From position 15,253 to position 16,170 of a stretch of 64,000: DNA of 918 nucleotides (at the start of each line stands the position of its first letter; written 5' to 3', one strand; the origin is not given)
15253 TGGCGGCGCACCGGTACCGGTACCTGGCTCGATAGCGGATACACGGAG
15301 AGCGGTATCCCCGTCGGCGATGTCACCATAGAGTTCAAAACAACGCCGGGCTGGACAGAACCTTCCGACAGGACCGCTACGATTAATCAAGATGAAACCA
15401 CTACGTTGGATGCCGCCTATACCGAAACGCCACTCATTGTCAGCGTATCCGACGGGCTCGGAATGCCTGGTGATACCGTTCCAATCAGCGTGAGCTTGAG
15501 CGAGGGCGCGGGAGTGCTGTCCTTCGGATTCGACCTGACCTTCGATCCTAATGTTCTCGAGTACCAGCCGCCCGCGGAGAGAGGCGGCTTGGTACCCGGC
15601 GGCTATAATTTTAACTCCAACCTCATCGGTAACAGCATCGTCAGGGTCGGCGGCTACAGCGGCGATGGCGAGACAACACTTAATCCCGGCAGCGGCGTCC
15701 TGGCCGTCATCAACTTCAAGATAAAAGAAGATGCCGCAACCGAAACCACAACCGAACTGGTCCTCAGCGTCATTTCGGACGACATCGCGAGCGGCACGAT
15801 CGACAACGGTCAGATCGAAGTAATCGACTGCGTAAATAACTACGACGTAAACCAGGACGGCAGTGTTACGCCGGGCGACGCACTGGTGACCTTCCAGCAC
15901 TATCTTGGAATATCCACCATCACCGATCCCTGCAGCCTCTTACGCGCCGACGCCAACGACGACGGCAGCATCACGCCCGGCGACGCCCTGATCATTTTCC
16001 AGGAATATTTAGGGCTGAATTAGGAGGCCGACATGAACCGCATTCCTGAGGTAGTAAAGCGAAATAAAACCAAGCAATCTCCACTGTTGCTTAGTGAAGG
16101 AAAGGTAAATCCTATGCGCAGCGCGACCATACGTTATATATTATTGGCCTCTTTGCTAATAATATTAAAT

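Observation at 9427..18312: Three-gene secreted cohesin-dockerin assembly carrying a protease and a lipase instead of glycoside hydrolases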

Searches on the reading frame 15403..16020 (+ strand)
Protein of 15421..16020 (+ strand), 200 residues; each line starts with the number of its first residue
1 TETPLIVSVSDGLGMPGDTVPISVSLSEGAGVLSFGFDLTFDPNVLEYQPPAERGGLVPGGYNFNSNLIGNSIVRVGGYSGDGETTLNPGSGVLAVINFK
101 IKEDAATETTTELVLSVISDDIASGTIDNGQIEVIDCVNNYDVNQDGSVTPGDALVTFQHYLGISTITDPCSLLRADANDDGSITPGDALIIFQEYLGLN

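Call 36: search_protein_representatives(protein=window:15421-16020:+)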
Query: 200 residues. Proteins with E-value up to 0.001 (for the whole library): 2235; up to 1e-10: 425; up to 1e-30: 13. The best 150 are listed.
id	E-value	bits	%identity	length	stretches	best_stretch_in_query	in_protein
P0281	3.1e-122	421.7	100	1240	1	1-200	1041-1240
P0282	2.2e-114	396.1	93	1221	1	1-199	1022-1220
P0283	1.2e-78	279.4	68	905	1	1-200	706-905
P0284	3.5e-72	258.3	63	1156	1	5-199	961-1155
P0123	4.8e-65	235.0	57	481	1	1-200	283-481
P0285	2.5e-53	196.8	53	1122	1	7-200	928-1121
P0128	6.0e-50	185.7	52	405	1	1-199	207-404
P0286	9.6e-38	145.9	43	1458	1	5-198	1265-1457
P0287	3.6e-36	140.8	30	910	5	6-130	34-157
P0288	3.6e-36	140.8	40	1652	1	5-199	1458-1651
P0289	3.6e-34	134.3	39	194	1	14-199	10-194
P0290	3.7e-32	127.7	36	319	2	10-198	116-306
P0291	2.8e-31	124.8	32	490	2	20-199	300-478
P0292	4.0e-30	121.0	33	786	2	7-197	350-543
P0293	7.2e-30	120.2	33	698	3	10-198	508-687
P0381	1.6e-18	83.2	32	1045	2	9-199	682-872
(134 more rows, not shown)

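Call 40: search_protein_families(library=pfam, alignment_id=A2, max_evalue=0.0001)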
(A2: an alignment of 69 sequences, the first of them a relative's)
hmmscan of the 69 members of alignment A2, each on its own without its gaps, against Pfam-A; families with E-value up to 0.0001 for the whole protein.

A. member 1, P0281 (1240 aa): 8 families
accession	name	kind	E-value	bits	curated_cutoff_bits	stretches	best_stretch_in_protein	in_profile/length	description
PF00963.24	Cohesin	-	1.2e-13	51.9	24.1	1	1054-1173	10-138/139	Cohesin domain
PF07819.20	PGAP1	-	9.3e-09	35.8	24.3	1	125-173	87-135/233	PGAP1-like alpha/beta domain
PF13620.12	CarboxypepD_reg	-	6.8e-08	33.2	32.3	1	381-418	2-41/82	Carboxypeptidase regulatory-like domain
PF00404.24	Dockerin_1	-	1.1e-07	32.3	22.9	1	1181-1232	2-52/57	Dockerin type I domain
PF07705.17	CARDB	-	1.5e-06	28.8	22.7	0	667-713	53-98/101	CARDB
PF00561.26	Abhydrolase_1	-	4.7e-05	23.6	25.8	0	63-173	2-112/245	alpha/beta hydrolase fold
PF13715.12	CarbopepD_reg_2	-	8.9e-05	22.9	32.2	0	381-417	1-36/88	CarboxypepD_reg-like domain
PF15976.11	CooC_C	-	9.8e-05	22.8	29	0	729-791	20-80/93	CS1-pili formation C-terminal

B. families by the number of members that match (of 69 scanned): 68 families (the first 25 are shown)
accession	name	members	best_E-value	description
PF00963.24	Cohesin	66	5e-26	Cohesin domain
PF00404.24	Dockerin_1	54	1.1e-11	Dockerin type I domain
PF11617.13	Cu-binding_MopE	10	1.8e-21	Putative metal-binding motif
PF00082.27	Peptidase_S8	6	5.7e-57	Subtilase family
PF22148.1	Fervidolysin_NPro-like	5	6.8e-16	Fervidolysin N-terminal prodomain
PF07603.17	Lcl_C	4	1.2e-108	Lcl C-terminal domain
PF13229.12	Beta_helix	4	5.7e-36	Right handed beta helix region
PF13290.12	CHB_HEX_C_1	3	6.5e-19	Chitobiase/beta-hexosaminidase C-terminal domain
PF02415.23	Chlam_PMP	3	2.6e-17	Chlamydia polymorphic membrane protein (Chlamydia_PMP) repeat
PF13287.12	Fn3_assoc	3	4.7e-16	Fn3 associated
PF13570.13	Beta-prop_ACSF4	2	1.6e-52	Beta-alanine-activating enzyme, beta-propeller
PF00112.29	Peptidase_C1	2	6.8e-46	Papain family cysteine protease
PF13360.13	PQQ_2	2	3.7e-44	Outer membrane protein assembly factor BamB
PF13620.12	CarboxypepD_reg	2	1.3e-18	Carboxypeptidase regulatory-like domain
PF04151.21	PPC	2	2e-14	Bacterial pre-peptidase C-terminal domain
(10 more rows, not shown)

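Call 45: search_solved_structures(query=A3, max_evalue=0.01, show_alignments=2)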
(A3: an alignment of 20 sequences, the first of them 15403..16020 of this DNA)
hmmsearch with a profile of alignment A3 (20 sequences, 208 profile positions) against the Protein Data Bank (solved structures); distinct sequences matched with E-value up to 0.01: 35.
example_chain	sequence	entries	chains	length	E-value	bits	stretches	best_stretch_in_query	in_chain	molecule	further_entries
5nrk_A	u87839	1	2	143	7.5e-11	44.9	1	9-121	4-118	Endoglucanase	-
5nrm_A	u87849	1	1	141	1.1e-10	44.3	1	10-121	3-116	Endoglucanase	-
4uyp_A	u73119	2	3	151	6.5e-10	41.8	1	11-142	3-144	Cellulosomal scaffoldin anchoring protein C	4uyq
3kcp_A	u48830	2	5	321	7.1e-10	41.7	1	6-122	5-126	Cellulosomal-scaffolding protein A | Cellulosome anchoring protein cohesin region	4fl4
6kg8_A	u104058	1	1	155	7.7e-10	41.6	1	5-139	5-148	Probably cellulosomal scaffolding protein, secreted cellulose-binding and cohesin domain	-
6kgc_A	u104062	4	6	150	1.7e-09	40.5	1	6-116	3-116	Probably cellulosomal scaffolding protein, secreted cellulose-binding and cohesin domain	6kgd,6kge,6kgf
2vn5_A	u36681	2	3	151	5.2e-09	38.9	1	9-139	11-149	SCAFFOLDING PROTEIN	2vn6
2xdh_A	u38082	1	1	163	7.3e-09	38.4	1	12-151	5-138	COHESIN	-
1g1k_A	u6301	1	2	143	7.9e-09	38.3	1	10-139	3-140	SCAFFOLDING PROTEIN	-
4ums_A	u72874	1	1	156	1.8e-08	37.1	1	11-113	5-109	CELLULOSOMAL ANCHORING SCAFFOLDIN B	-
5lxv_A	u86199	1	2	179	2.8e-06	30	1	8-126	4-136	Scaffoldin C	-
3ul4_A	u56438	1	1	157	5.6e-06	29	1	6-113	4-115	Cellulosome-anchoring protein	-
2ccl_B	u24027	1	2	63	1.3e-05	27.8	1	146-200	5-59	ENDO-1,4-BETA-XYLANASE Y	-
1ohz_B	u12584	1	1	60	3.2e-05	26.5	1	146-200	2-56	ENDO-1,4-BETA-XYLANASE Y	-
4dh2_A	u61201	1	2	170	4.2e-05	26.1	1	5-110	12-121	Cellulosome anchoring protein cohesin region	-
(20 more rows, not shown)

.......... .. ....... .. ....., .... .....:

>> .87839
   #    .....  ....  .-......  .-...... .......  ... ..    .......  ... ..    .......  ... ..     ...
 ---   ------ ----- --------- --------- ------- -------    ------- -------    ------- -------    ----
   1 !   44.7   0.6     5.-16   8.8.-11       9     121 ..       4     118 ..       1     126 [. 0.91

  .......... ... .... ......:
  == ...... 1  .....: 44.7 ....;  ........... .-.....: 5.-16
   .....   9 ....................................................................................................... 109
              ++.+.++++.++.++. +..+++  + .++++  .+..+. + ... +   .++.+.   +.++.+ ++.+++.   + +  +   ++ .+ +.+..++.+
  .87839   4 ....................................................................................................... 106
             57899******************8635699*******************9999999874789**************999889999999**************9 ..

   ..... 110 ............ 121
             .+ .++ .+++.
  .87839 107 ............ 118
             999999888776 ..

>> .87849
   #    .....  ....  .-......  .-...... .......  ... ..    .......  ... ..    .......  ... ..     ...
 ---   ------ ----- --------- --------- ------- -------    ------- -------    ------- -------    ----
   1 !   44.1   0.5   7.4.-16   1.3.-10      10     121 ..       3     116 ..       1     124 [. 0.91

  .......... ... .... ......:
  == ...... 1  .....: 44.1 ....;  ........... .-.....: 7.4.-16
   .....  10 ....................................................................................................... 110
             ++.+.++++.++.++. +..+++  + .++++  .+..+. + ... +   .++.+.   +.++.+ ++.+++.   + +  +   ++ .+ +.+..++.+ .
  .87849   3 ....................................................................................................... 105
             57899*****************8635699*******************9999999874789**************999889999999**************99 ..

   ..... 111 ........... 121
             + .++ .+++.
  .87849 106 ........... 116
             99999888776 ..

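Call 52: predict_structure(alignment_id=A3)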
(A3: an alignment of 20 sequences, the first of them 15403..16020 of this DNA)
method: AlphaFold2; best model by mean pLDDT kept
length: 206 residues; sequences in the alignment: 20
mean_pLDDT: 92.8   pTM: 0.77
mean pLDDT of the five models: 92.8, 92.6, 92.6, 92.3, 91.8
residues with pLDDT >= 90: 179; 70-90: 17; 50-70: 3; < 50: 7
segments of 3 or more residues with pLDDT < 50: 1-7
pLDDT, mean of each block of 10 residues (from residue 1): 50 95 96 95 98 97 95 97 95 95 97 95 95 96 89 95 97 90 93 97 90
secondary structure, 60 per line:
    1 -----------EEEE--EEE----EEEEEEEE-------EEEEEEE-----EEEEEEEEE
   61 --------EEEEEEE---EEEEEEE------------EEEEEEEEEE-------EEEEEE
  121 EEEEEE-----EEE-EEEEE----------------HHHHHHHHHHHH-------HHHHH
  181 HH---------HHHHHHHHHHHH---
elements in order: E12-15 E18-20 E25-32 E40-46 E52-60 E69-75 E79-85 E98-107 E115-126 E132-134 E136-140 H157-168 H176-182 H192-203

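Call 58: fold_search(model_id=the predicted structure, library=pdb)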
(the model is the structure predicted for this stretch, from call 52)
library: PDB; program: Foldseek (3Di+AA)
matches with E <= 10: 1922; with E <= 0.001: 116
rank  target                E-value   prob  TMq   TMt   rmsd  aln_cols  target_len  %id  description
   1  5nrm_A                1.2e-11  1.00  0.57  0.82   2.5       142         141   27  Crystal structure of the sixth cohesin from Acetivibrio cellulolyticus' scaffoldin B in complex with Cel5 dockerin S51 (released 2018-01-31)
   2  4uyq_A                3.8e-11  1.00  0.57  0.80   2.3       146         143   20  High resolution structure of the third cohesin ScaC in complex with the ScaB dockerin with a mutation in the C-termina (released 2015-04-15)
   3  6kgc_A                5.3e-11  1.00  0.57  0.81   2.6       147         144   20  Crystal structure of CaDoc0917(R49D)-CaCohA2 complex at pH 5.4 (released 2020-07-08)
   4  6kgd_A                6.7e-11  1.00  0.58  0.81   2.5       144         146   21  Crystal structure of CaDoc0917(R49D)-CaCohA2 complex at pH 8.0 (released 2020-07-08)
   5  5nrk_A                9.0e-11  1.00  0.55  0.78   3.1       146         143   25  Crystal structure of the sixth cohesin from Acetivibrio cellulolyticus' scaffoldin B in complex with Cel5 dockerin S15 (released 2018-01-31)
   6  4uyp_C                1.1e-10  1.00  0.56  0.78   2.5       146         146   19  High resolution structure of the third cohesin ScaC in complex with the ScaB dockerin with a mutation in the N-termina (released 2015-04-15)
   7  2vn6_A                1.2e-10  1.00  0.57  0.76   4.7       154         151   27  The Clostridium cellulolyticum dockerin displays a dual binding mode for its cohesin partner (released 2008-05-13)
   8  4uyp_A                1.5e-10  1.00  0.56  0.79   2.7       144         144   20  High resolution structure of the third cohesin ScaC in complex with the ScaB dockerin with a mutation in the N-termina (released 2015-04-15)
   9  2xdh                  1.6e-10  1.00  0.54  0.79   3.4       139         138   19  Non-cellulosomal cohesin from the hyperthermophilic archaeon Archaeoglobus fulgidus (released 2010-05-26)
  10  2vn5_A                1.6e-10  1.00  0.56  0.80   2.6       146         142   28  The Clostridium cellulolyticum dockerin displays a dual binding mode for its cohesin partner (released 2008-05-20)
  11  6kge_A                1.9e-10  1.00  0.57  0.81   2.6       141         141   22  Crystal structure of CaDoc0917(R16D)-CaCohA2 complex at pH 5.5 (released 2020-07-08)
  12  6kgf_C                2.4e-10  1.00  0.55  0.76   2.6       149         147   20  Crystal structure of CaDoc0917(R16D)-CaCohA2 complex at pH 8.2 (released 2020-07-08)
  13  6kgf_A                2.7e-10  1.00  0.56  0.78   3.0       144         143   22  Crystal structure of CaDoc0917(R16D)-CaCohA2 complex at pH 8.2 (released 2020-07-08)
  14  4ums                  4.0e-10  1.00  0.57  0.75   3.4       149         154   19  The crystal structure of the seventh ScaB type I cohesin from Pseudobacteroides cellulosolvens (released 2015-05-06)
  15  4dh2_C                6.0e-10  1.00  0.54  0.69   3.8       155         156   24  Crystal structure of Coh-OlpC(Cthe_0452)-Doc435(Cthe_0435) complex: A novel type I Cohesin-Dockerin complex from Clost (released 2012-11-28)
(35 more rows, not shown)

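Call 60: find_encoding_contigs(protein=P0284, flank=8000, max_places=3)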
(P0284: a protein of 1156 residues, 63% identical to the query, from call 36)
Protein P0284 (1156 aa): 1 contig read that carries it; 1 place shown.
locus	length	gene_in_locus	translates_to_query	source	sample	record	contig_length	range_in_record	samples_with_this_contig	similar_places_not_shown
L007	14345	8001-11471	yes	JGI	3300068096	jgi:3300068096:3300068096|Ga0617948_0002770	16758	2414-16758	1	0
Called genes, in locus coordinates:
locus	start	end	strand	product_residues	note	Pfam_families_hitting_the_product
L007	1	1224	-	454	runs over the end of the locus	PF00072:Response_reg, PF00158:Sigma54_activat, PF01078:Mg_chelatase (faint), PF14532:Sigma54_activ_2, PF00004:AAA (weak), PF07728:AAA_5, PF25601:AAA_lid_14, PF02954:HTH_8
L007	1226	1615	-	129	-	PF00072:Response_reg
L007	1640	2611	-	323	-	PF00348:polyprenyl_synt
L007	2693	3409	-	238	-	-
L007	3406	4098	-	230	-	PF03548:LolA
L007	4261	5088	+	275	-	PF01061:ABC2_membrane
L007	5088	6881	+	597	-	PF00005:ABC_tran, PF13304:AAA_21 (faint), PF14524:Wzt_C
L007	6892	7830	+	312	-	PF02826:2-Hacid_dh_C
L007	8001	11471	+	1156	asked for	PF22148:Fervidolysin_NPro-like, PF00082:Peptidase_S8, PF00963:Cohesin, PF00404:Dockerin_1 (weak)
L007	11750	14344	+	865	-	?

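Call 62: search_protein_families(library=pfam, proteins=[P0283, P0285, P0286, P0288, L007:11750-14344:+], max_evalue=0.0001)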
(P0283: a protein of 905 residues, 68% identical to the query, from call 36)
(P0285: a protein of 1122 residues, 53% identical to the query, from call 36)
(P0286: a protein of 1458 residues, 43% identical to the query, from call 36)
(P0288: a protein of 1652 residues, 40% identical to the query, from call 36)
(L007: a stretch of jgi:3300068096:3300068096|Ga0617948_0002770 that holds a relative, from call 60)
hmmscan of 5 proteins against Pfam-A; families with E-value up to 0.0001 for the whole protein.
P0283 (905 aa): 4 families
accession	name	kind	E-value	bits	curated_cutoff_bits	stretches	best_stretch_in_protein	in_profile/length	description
PF00082.27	Peptidase_S8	-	6.3e-46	157.4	21.8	1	191-440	2-266/288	Subtilase family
PF22148.1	Fervidolysin_NPro-like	-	6.8e-16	58.9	21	1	70-138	15-81/81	Fervidolysin N-terminal prodomain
PF00963.24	Cohesin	-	1.7e-12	48.1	24.1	1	717-826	10-120/139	Cohesin domain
PF00404.24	Dockerin_1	-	2.2e-07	31.4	22.9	1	846-898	2-53/57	Dockerin type I domain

P0285 (1122 aa): 3 families
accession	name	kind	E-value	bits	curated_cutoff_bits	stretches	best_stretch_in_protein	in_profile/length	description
PF05547.17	Peptidase_M6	-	1.3e-27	97.3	22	1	180-385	42-283/294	Immune inhibitor A peptidase M6, catalytic domain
PF00404.24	Dockerin_1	-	1.8e-09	38.1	22.9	1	1063-1115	3-54/57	Dockerin type I domain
PF00963.24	Cohesin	-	3.4e-07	31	24.1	1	931-1054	6-138/139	Cohesin domain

P0286 (1458 aa): 7 families
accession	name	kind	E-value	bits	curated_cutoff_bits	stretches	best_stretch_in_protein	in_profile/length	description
PF00082.27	Peptidase_S8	-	9.6e-50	169.9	21.8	1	210-465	2-274/288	Subtilase family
PF14312.12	FG-GAP_2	-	3.4e-15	56.4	23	0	913-957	1-45/49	FG-GAP repeat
PF23197.1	IG_AIR9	-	2.2e-12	47.1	27.5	1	1089-1172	4-82/87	AIR9 A9 domain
PF22148.1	Fervidolysin_NPro-like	-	2.5e-10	41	21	1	73-139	17-81/81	Fervidolysin N-terminal prodomain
PF00404.24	Dockerin_1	-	7.9e-10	39.2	22.9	1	1401-1451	3-52/57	Dockerin type I domain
PF16361.10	Peptidase_S8_N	-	1.8e-06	28.9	30.5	1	110-187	67-142/142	N-terminal of Subtilase family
PF00963.24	Cohesin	-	3.2e-06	27.8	24.1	1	1276-1391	12-137/139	Cohesin domain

P0288 (1652 aa): 4 families
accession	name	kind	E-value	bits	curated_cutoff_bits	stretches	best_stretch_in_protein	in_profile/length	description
PF00082.27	Peptidase_S8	-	5.7e-57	193.7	21.8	1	195-447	2-271/288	Subtilase family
PF22148.1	Fervidolysin_NPro-like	-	4.6e-15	56.2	21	1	59-136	6-81/81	Fervidolysin N-terminal prodomain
PF00404.24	Dockerin_1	-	5.9e-09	36.4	22.9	1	1593-1644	2-52/57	Dockerin type I domain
PF00963.24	Cohesin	-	1.9e-08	35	24.1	1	1460-1584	3-138/139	Cohesin domain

L007:11750-14344:+ (865 aa): 2 families
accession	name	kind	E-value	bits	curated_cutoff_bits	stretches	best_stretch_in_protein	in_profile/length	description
PF00082.27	Peptidase_S8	-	1e-50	173.1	21.8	1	164-416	2-273/288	Subtilase family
PF22148.1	Fervidolysin_NPro-like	-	6.1e-14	52.6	21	1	38-110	11-81/81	Fervidolysin N-terminal prodomain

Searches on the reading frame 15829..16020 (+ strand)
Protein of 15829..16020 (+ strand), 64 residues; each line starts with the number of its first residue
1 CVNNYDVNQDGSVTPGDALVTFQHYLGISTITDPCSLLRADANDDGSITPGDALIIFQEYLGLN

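Call 75: find_related_loci(query=A6, collection=metagenome_contigs, flank=6000)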
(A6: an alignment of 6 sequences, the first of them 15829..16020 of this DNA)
Query A6 (64 aa) in metagenome_contigs; peptide patterns used: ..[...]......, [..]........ (x = any residue, [..] = any of these).
77 stretches matched a pattern; 40 encode a relative of the query (tblastn E <= 1e-3); 40 distinct loci.
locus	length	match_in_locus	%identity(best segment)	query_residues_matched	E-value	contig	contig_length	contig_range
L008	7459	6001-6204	65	1-63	3e-23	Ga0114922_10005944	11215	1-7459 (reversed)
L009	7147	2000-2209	54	1-63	4e-16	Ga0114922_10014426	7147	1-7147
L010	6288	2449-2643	57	6-63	1e-15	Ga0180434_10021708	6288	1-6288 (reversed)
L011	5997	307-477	55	6-63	3e-15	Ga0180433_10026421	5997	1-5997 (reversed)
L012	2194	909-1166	51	6-64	1e-14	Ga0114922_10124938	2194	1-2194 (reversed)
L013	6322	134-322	57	6-63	4e-14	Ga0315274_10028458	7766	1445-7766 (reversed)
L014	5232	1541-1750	50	1-62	8e-13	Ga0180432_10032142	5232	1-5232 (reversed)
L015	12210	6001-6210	53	6-61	1e-12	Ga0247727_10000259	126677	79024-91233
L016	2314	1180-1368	50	1-63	2e-12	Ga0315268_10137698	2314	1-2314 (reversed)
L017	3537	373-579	45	1-61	6e-12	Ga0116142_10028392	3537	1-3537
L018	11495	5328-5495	49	6-62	8e-12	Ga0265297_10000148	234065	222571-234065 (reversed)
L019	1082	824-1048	42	1-63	1e-11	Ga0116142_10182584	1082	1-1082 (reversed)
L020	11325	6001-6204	41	1-61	1e-11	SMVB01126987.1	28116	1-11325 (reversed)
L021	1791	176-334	53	5-59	3e-11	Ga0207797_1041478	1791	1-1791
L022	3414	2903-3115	43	1-63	2e-11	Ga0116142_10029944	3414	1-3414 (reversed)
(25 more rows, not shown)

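Call 77: search_protein_families(library=pfam, proteins=[L008:919-6213:+, L008:6191-7459:+, L010:1-3495:+, L010:3525-5030:+, L015:3247-6957:+], max_evalue=0.0001)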
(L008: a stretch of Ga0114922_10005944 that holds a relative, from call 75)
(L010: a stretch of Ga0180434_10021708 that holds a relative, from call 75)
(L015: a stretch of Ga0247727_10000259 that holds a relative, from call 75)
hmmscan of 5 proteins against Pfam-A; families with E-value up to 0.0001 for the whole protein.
L008:919-6213:+ (1765 aa): 6 families
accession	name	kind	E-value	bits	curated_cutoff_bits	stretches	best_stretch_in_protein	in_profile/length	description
PF25788.1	Ig_Rha78A_N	-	5.8e-12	46.2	27.4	0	539-617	10-98/105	Rha78A-like, N-terminal immunoglobulin domain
PF00963.24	Cohesin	-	4.4e-10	40.3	24.1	1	1573-1669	9-111/139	Cohesin domain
PF24489.1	Ig_J_second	-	1.9e-08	34.7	27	0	768-802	53-88/105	Tip attachment protein J second Ig-like domain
PF00404.24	Dockerin_1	-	2.6e-06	28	22.9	1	1700-1750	3-52/57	Dockerin type I domain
PF00041.27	fn3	-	3e-05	24.6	25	0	1204-1273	14-80/84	Fibronectin type III domain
PF18413.7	Neuraminidase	-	4.2e-05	23.7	25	0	768-801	14-49/171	Neuraminidase-like domain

L008:6191-7459:+ (423 aa): 1 family
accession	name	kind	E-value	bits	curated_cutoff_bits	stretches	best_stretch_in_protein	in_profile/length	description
PF00963.24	Cohesin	-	1e-15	58.6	24.1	1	54-160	3-117/139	Cohesin domain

L010:1-3495:+ (1165 aa): 2 families
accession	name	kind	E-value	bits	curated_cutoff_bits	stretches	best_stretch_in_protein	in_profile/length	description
PF03160.20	Calx-beta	-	4.4e-34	117.5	27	2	137-251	1-119/119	Calx-beta domain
PF07679.22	I-set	-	2.8e-06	27.8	23.7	0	254-311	2-53/90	Immunoglobulin I-set domain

L010:3525-5030:+ (502 aa): 7 families
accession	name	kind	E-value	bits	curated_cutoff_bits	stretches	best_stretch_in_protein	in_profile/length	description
PF19190.6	BACON_2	-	1.4e-24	86.3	25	2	262-344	5-86/94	Viral BACON domain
PF22076.2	Cep192_D6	-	1.4e-13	51.3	35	0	154-219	5-68/101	Cep192 domain 6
PF00963.24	Cohesin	-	1.4e-11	45.2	24.1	1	369-479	1-115/139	Cohesin domain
PF22544.2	HYDIN_VesB_CFA65-like_Ig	-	1.6e-09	38.3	25.5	0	151-248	1-96/100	HYDIN/CFA65/VesB-like, Ig-like domain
PF24816.2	Ig_CFAP65__9th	-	1.1e-06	29.2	24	0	30-107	42-120/170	Cilia- and flagella-associated protein 65-like, Ig-like domain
PF13004.13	BACON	-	5.5e-06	26.7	25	0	299-354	8-59/61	Putative binding domain, N-terminal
PF21310.3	OCRL-like_ASH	-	4.5e-05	24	27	0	46-97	5-57/109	Inositol polyphosphate 5-phosphatase OCRL-like, ASH domain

L015:3247-6957:+ (1237 aa): 4 families
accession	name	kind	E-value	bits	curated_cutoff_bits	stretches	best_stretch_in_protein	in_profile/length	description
PF13860.13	FlgD_ig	-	9e-10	38.8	27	1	1162-1224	12-75/79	FlgD Ig-like domain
PF00963.24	Cohesin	-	9.3e-08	32.8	24.1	0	1010-1122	5-124/139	Cohesin domain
PF06739.17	SBBP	-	3.6e-07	30.4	20.5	1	238-266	1-30/38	Beta-propeller repeat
PF00041.27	fn3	-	6.5e-05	23.5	25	0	600-678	2-78/84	Fibronectin type III domain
